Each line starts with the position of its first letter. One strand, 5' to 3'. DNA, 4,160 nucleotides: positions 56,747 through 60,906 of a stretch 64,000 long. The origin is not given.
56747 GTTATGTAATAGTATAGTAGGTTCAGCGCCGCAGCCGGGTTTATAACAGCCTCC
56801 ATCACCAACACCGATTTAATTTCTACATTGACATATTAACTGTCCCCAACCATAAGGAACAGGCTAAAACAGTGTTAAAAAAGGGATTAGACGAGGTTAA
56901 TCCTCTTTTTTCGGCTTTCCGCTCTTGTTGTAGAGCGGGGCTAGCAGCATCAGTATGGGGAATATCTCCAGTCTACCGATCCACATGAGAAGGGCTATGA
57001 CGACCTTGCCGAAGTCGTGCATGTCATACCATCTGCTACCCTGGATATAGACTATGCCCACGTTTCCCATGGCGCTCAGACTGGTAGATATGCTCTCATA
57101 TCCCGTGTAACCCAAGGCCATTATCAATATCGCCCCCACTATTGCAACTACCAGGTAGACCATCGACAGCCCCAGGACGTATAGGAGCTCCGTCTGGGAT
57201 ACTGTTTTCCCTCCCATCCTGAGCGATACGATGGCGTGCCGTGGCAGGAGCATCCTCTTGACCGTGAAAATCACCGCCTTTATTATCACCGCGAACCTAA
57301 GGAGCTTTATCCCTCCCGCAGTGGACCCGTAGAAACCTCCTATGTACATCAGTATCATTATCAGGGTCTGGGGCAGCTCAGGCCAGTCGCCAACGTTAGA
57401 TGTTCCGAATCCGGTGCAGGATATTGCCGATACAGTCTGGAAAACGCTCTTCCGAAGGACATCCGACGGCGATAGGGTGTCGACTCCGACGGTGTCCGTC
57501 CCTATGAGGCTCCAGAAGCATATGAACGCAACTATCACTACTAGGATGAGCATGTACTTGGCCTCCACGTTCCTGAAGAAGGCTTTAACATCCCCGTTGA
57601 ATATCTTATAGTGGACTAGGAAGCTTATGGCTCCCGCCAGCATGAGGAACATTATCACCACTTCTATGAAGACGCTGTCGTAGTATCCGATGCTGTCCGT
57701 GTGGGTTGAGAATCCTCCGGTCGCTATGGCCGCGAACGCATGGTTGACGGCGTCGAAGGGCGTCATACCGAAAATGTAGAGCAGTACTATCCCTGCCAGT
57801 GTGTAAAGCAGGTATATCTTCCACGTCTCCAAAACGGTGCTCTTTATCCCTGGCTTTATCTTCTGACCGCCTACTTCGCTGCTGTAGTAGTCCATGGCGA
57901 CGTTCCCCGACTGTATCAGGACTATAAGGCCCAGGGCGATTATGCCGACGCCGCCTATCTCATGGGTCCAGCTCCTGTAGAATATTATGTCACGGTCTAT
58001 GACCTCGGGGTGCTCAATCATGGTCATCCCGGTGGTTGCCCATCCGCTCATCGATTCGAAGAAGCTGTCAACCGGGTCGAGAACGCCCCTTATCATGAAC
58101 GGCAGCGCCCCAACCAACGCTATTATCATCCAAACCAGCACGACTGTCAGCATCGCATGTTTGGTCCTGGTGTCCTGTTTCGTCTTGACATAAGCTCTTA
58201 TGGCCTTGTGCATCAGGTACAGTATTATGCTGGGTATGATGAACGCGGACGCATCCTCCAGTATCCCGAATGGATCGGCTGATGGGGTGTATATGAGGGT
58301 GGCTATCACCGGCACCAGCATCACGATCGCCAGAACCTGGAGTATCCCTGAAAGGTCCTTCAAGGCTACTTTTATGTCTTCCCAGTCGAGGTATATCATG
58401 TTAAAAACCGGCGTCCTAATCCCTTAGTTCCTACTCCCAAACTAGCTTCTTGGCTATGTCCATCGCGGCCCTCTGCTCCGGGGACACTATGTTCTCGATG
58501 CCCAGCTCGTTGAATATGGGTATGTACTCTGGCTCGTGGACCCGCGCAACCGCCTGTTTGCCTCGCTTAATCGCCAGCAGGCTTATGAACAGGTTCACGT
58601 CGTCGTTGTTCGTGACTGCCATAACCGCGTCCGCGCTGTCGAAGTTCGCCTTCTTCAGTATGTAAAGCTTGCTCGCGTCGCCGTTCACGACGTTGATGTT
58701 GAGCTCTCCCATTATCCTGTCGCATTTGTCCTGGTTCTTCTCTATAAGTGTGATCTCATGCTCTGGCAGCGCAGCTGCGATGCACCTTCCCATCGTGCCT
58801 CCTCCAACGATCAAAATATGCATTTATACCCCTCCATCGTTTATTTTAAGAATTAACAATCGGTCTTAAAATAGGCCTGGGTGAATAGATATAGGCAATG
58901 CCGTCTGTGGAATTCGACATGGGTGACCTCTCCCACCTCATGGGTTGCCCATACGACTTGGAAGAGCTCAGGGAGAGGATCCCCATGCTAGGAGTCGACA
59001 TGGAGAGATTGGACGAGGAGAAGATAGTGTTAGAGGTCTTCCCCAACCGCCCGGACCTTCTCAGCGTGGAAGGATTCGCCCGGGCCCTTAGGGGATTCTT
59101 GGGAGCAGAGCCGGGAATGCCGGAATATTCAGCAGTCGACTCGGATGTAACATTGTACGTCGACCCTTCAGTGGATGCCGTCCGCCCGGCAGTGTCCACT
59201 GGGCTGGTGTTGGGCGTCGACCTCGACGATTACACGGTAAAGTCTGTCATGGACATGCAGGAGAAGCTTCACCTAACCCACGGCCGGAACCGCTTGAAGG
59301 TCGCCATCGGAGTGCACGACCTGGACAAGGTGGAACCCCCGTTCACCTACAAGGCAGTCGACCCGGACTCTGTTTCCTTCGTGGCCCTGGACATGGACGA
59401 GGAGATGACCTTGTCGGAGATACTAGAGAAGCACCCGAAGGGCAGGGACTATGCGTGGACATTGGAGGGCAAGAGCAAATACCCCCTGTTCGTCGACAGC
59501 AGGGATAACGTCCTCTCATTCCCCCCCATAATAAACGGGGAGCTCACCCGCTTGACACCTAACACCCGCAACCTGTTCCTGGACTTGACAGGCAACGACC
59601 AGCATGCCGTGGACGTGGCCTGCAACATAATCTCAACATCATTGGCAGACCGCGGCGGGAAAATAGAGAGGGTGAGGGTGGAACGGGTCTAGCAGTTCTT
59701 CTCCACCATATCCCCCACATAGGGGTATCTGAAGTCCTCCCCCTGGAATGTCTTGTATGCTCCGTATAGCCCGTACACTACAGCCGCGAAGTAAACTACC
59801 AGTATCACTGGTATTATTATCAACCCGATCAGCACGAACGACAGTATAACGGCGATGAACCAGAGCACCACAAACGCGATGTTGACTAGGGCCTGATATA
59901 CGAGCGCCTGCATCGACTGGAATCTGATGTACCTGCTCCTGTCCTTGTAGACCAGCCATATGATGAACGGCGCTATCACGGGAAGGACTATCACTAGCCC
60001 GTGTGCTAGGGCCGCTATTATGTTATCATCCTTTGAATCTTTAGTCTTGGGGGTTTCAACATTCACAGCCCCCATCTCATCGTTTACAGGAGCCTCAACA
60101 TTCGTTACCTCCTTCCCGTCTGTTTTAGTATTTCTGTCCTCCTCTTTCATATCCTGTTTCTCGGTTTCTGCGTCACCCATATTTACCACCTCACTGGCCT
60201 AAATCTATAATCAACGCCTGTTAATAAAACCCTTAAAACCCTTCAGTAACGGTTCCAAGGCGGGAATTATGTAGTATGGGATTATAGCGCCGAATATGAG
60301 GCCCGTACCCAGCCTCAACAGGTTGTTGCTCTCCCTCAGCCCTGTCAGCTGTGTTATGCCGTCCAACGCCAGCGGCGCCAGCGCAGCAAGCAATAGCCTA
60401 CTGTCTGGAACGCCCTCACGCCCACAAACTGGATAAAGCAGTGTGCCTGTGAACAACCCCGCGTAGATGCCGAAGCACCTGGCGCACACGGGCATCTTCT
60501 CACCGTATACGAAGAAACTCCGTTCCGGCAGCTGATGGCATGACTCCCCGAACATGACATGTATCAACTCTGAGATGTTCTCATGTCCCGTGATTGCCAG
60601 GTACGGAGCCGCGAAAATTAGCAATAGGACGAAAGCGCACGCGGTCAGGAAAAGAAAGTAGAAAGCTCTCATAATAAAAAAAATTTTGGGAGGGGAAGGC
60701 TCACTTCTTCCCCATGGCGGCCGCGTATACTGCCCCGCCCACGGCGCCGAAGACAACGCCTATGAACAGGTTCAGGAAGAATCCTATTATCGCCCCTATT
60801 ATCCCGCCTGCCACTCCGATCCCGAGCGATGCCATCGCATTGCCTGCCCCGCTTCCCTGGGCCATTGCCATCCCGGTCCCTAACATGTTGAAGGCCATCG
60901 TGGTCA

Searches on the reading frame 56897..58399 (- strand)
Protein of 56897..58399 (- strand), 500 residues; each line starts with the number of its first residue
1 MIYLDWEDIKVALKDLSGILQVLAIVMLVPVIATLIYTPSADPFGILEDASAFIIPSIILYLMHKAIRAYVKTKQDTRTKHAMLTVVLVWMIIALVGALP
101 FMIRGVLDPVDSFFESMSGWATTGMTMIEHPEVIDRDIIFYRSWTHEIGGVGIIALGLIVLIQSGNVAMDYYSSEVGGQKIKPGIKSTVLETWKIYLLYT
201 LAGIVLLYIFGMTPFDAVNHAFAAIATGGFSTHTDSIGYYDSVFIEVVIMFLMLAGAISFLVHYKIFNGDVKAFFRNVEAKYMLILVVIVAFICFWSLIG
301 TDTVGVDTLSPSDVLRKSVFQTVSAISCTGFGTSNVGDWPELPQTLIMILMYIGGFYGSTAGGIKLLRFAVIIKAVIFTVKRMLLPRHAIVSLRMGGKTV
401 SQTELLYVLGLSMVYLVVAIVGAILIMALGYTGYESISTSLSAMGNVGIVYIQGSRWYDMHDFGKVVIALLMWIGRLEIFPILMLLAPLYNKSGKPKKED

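Call 22: search_protein_families(library=pfam, proteins=[window:56897-58399:-])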
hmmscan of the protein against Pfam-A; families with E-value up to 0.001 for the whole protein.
window:56897-58399:- (500 aa): 1 family
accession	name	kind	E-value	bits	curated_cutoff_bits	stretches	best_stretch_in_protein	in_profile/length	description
PF02386.22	TrkH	-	4.1e-60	204.1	27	1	57-487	9-491/502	Cation transport protein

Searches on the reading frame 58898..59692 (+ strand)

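Call 22: search_protein_families(library=pfam, proteins=[window:58898-59692:+])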
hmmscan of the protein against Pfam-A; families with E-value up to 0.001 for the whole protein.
window:58898-59692:+ (264 aa): 2 families
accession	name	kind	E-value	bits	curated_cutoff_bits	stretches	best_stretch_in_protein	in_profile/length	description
PF03483.22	B3_4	-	5.7e-09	36.2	29.3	1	114-238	35-132/174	B3/4 domain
PF18262.7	PhetRS_B1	-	5.3e-05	23.8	26.8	1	1-69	1-82/83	Phe-tRNA synthetase beta subunit B1 domain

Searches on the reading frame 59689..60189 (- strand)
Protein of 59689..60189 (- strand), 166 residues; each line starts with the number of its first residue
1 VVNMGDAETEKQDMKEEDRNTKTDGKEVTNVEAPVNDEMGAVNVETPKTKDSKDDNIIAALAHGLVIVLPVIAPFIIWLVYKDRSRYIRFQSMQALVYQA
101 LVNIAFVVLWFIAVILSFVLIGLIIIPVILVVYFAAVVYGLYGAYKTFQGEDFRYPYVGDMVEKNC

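Call 22: search_protein_families(library=pfam, proteins=[window:59689-60189:-])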
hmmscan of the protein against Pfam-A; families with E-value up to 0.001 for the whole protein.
window:59689-60189:- (166 aa): 1 family
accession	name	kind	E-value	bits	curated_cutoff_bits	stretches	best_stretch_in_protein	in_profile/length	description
PF09685.15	DUF4870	-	8.2e-17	61.6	25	1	56-159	2-104/107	Domain of unknown function (DUF4870)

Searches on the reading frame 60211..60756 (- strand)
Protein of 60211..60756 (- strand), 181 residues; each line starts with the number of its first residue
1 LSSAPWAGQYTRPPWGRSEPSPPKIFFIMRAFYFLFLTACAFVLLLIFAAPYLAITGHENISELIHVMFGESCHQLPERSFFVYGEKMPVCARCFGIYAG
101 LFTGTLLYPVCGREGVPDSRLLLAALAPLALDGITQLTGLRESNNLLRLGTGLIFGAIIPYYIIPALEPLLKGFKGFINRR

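Call 22: search_protein_families(library=pfam, proteins=[window:60211-60756:-])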
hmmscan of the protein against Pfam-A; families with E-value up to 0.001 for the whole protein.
window:60211-60756:- (181 aa): 1 family
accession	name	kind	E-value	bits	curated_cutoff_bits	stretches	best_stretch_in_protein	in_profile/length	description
PF09858.14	DUF2085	-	5e-28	97.8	25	1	73-159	1-87/90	Predicted membrane protein (DUF2085)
